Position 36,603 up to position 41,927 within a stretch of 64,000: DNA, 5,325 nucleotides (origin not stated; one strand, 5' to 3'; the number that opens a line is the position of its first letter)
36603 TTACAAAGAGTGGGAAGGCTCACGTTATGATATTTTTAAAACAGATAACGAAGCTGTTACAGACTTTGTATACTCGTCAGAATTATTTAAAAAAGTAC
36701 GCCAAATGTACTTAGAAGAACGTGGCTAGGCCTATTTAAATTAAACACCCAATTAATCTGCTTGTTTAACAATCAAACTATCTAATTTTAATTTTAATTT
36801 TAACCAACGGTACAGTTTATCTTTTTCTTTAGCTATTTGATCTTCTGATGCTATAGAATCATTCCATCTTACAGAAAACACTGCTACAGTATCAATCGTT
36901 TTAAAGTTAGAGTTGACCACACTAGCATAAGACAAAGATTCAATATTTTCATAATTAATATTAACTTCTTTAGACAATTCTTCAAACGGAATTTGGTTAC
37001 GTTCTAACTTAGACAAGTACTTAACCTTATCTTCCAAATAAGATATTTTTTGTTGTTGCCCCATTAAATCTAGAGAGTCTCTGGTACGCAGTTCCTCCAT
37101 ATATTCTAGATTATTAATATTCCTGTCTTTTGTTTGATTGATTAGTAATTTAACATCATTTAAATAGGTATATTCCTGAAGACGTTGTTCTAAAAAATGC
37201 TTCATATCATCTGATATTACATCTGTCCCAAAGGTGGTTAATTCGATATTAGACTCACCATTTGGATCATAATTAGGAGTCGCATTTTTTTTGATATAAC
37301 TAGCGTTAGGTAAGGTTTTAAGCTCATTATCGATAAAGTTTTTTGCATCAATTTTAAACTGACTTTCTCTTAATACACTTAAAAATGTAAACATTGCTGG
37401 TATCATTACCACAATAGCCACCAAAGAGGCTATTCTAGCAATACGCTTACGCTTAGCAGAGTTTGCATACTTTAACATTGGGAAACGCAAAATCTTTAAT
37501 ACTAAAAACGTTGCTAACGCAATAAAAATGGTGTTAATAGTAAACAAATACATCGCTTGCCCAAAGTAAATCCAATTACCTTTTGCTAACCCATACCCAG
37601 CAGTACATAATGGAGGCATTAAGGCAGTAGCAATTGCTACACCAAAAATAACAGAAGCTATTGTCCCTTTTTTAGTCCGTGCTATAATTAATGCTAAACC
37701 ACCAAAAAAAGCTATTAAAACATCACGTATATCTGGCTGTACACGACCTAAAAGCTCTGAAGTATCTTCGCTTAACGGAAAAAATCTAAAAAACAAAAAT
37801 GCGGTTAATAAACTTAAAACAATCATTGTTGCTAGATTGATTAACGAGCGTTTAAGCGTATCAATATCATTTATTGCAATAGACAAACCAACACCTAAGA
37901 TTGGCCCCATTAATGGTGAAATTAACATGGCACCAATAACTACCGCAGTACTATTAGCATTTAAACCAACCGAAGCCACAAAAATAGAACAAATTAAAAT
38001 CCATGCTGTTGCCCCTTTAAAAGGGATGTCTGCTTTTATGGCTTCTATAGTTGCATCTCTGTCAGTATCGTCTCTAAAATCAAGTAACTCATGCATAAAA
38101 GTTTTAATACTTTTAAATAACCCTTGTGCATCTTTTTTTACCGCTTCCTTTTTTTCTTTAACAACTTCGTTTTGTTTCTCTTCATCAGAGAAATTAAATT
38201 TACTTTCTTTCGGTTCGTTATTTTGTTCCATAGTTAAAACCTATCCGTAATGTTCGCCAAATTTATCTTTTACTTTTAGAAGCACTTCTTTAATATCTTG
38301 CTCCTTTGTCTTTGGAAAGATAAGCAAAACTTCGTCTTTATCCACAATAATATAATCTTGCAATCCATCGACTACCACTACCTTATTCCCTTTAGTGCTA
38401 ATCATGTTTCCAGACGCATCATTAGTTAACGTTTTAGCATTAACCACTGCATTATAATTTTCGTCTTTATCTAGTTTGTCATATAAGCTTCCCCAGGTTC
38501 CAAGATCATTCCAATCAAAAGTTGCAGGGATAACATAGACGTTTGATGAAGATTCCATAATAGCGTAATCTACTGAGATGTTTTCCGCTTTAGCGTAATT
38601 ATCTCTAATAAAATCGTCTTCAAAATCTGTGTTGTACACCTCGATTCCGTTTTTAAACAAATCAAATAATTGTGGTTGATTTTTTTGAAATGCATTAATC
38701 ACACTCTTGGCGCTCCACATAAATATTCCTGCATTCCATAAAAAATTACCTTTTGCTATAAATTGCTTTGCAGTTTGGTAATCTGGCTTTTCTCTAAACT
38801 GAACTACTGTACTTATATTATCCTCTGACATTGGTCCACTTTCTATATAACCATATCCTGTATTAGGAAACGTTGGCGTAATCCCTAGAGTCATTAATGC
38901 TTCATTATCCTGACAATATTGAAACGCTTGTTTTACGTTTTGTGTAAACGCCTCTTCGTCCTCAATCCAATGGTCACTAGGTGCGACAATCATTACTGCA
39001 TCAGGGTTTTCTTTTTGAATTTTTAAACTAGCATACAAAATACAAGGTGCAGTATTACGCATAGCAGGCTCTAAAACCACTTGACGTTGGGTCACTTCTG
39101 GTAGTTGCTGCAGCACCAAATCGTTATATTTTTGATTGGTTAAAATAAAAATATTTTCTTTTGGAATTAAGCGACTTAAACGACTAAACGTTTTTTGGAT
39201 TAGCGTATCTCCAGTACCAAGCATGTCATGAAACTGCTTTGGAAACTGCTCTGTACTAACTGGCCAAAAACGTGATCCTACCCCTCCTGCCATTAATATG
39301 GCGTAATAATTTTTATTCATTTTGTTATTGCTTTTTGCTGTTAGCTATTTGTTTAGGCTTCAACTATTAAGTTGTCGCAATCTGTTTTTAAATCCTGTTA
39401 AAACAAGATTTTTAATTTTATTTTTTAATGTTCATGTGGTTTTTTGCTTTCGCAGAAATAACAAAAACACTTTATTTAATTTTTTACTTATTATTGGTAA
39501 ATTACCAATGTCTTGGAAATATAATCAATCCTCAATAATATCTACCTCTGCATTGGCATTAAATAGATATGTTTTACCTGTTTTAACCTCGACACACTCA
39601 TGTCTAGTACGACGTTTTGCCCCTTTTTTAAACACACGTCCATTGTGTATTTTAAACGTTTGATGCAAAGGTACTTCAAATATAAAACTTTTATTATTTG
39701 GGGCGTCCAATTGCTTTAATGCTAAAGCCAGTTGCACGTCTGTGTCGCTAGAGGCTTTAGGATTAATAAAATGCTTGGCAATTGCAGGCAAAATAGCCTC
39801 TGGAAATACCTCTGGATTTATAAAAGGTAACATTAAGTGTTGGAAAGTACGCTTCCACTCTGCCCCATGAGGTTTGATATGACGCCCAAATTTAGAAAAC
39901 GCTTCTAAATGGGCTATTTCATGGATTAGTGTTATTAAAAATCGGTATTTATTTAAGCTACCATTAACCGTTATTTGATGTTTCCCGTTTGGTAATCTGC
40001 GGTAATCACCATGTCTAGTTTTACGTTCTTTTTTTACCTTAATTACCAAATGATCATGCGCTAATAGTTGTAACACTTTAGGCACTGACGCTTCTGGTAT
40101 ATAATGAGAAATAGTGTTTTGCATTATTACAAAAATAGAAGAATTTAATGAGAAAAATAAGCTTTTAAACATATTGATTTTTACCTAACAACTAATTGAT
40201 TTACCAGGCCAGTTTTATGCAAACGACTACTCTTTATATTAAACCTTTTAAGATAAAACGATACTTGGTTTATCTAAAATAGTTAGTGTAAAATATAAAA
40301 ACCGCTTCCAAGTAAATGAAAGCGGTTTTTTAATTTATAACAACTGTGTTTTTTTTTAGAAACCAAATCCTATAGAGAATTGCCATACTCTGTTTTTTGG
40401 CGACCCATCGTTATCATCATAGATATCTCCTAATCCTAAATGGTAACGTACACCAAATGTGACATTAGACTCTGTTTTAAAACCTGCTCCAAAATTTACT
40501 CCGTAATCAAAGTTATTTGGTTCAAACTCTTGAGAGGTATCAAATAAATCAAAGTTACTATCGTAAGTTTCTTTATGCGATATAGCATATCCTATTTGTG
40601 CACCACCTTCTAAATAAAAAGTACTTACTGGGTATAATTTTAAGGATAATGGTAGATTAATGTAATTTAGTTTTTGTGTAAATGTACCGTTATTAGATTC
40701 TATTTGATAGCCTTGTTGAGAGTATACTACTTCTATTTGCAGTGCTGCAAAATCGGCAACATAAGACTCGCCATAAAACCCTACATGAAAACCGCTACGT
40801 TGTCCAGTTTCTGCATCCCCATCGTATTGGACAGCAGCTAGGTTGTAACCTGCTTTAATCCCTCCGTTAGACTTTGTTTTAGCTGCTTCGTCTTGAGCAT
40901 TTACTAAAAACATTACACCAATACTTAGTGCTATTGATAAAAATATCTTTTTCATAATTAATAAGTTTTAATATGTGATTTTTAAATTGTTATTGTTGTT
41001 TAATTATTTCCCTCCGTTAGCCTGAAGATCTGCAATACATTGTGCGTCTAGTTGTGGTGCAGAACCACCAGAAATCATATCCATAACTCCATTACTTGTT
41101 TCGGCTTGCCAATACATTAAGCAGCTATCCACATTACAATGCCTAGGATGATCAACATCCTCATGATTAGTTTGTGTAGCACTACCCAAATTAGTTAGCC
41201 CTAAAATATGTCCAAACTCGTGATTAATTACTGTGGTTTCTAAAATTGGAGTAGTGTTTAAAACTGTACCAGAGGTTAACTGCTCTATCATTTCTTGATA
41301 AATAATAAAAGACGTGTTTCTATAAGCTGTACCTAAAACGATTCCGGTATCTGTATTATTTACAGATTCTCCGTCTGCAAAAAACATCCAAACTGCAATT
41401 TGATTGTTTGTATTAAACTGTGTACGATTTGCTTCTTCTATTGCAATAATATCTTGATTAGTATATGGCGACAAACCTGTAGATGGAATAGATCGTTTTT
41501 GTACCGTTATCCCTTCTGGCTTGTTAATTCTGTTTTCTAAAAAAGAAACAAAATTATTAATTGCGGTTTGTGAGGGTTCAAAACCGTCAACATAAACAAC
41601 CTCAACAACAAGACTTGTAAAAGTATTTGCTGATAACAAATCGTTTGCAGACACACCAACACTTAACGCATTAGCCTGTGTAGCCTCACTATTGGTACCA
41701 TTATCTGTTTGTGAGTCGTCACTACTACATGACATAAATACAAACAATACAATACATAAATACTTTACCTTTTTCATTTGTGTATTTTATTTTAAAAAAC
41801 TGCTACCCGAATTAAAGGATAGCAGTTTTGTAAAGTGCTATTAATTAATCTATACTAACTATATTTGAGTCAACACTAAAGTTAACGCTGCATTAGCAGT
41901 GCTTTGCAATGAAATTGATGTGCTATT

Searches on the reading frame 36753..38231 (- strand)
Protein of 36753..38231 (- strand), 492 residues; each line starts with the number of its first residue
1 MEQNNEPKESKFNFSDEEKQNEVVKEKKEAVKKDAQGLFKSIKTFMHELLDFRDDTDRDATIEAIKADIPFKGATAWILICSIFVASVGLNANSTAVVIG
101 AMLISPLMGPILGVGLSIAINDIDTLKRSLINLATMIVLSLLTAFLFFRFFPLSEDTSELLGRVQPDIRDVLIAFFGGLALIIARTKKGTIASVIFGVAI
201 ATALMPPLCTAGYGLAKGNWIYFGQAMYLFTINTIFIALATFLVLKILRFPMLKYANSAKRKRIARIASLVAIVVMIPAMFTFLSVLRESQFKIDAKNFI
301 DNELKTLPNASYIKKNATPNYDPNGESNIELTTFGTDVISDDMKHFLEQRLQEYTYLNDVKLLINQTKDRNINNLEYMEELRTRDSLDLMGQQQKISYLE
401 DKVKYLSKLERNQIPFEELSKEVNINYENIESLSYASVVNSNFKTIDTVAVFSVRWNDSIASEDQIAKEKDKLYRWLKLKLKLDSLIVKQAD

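Call 4: search_protein_families(library=pfam, proteins=[window:36753-38231:-], max_evalue=0.01)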
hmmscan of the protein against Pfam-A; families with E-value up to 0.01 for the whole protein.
window:36753-38231:- (492 aa): 1 family
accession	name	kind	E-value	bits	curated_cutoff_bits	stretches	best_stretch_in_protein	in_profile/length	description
PF04087.19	DUF389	-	4.2e-42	143.9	23.9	1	102-239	1-137/137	Domain of unknown function (DUF389)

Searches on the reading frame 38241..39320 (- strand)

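Call 4: search_protein_families(library=pfam, proteins=[window:38241-39320:-], max_evalue=0.01)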
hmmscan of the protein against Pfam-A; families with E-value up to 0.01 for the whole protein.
window:38241-39320:- (359 aa): 2 families
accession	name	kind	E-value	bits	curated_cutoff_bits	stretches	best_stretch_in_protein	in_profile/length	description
PF00483.29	NTP_transferase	-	9.1e-43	147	21.2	1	7-287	2-243/245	Nucleotidyl transferase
PF22640.1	ManC_GMP_beta-helix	-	1.4e-05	25.3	27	1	301-347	7-52/55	MannoseP isomerase/GMP-like beta-helix domain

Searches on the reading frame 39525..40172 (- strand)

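Call 4: search_protein_families(library=pfam, proteins=[window:39525-40172:-], max_evalue=0.01)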
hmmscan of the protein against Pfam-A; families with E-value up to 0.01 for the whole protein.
window:39525-40172:- (215 aa): 3 families
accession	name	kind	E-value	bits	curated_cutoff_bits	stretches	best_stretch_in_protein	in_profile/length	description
PF10263.15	SprT-like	-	2.9e-08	34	25.6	1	41-113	20-95/108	SprT-like family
PF06114.19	Peptidase_M78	-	0.0012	19.1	22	1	51-94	14-58/123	IrrE N-terminal-like domain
PF20573.4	DUF6782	-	0.0083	15.8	27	0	36-93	51-105/241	Putative metallopeptidase family (DUF6782)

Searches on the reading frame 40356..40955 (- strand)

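Call 4: search_protein_families(library=pfam, proteins=[window:40356-40955:-], max_evalue=0.01)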
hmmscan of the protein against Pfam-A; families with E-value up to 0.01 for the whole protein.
window:40356-40955:- (199 aa): 3 families
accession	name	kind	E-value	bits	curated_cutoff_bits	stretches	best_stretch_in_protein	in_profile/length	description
PF13568.12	OMP_b-brl_2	-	3.1e-20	73.4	27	1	20-179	2-174/175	Outer membrane protein beta-barrel domain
PF13505.12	OMP_b-brl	-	1.3e-13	51.9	28.7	1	14-199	5-175/175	Outer membrane protein beta-barrel domain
PF01856.23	HP_OMP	-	0.004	17.7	21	0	112-173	62-125/154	Helicobacter outer membrane protein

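Call 32: search_protein_families(library=ncbifam, proteins=[window:40356-40955:-], max_evalue=0.01)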
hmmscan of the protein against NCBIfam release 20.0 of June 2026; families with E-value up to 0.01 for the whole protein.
window:40356-40955:- (199 aa): 1 family
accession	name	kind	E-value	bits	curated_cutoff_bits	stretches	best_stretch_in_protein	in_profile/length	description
NF049866.1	outer_TDE1717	subfamily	7e-24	84.9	135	1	1-196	1-207/210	TDE1717 family outer membrane beta-barrel protein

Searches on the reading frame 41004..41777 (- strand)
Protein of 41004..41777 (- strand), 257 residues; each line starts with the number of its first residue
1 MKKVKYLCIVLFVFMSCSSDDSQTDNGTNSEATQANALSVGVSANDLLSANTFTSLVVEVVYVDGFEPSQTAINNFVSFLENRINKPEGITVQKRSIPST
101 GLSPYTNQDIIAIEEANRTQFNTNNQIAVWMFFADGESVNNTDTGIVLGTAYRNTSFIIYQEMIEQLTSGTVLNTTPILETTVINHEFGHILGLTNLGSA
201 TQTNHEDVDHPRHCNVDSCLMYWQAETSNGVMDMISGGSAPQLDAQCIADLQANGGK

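Call 4: search_protein_families(library=pfam, proteins=[window:41004-41777:-], max_evalue=0.01)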
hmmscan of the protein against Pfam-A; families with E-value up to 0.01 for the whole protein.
window:41004-41777:- (257 aa): 0 families

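Call 32: search_protein_families(library=ncbifam, proteins=[window:41004-41777:-], max_evalue=0.01)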
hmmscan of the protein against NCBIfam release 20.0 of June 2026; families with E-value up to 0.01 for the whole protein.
window:41004-41777:- (257 aa): 3 families
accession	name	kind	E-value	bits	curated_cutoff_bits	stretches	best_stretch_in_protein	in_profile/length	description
NF052634.1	Riean_0653_fam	subfamily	0.00064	20.7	57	1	1-148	1-138/176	Riean_0653 family protein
NF033823.0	archmetzin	subfamily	0.0067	16.4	145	0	123-195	65-137/170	archaemetzincin family Zn-dependent metalloprotease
NF038115.1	SVAGG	subfamily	0.0093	15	150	0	169-222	163-207/407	SVAGG family GlyGly-CTERM protein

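Call 45: search_solved_structures(query=window:41004-41777:-, max_evalue=1)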
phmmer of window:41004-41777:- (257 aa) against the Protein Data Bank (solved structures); distinct sequences matched with E-value up to 1: 0.
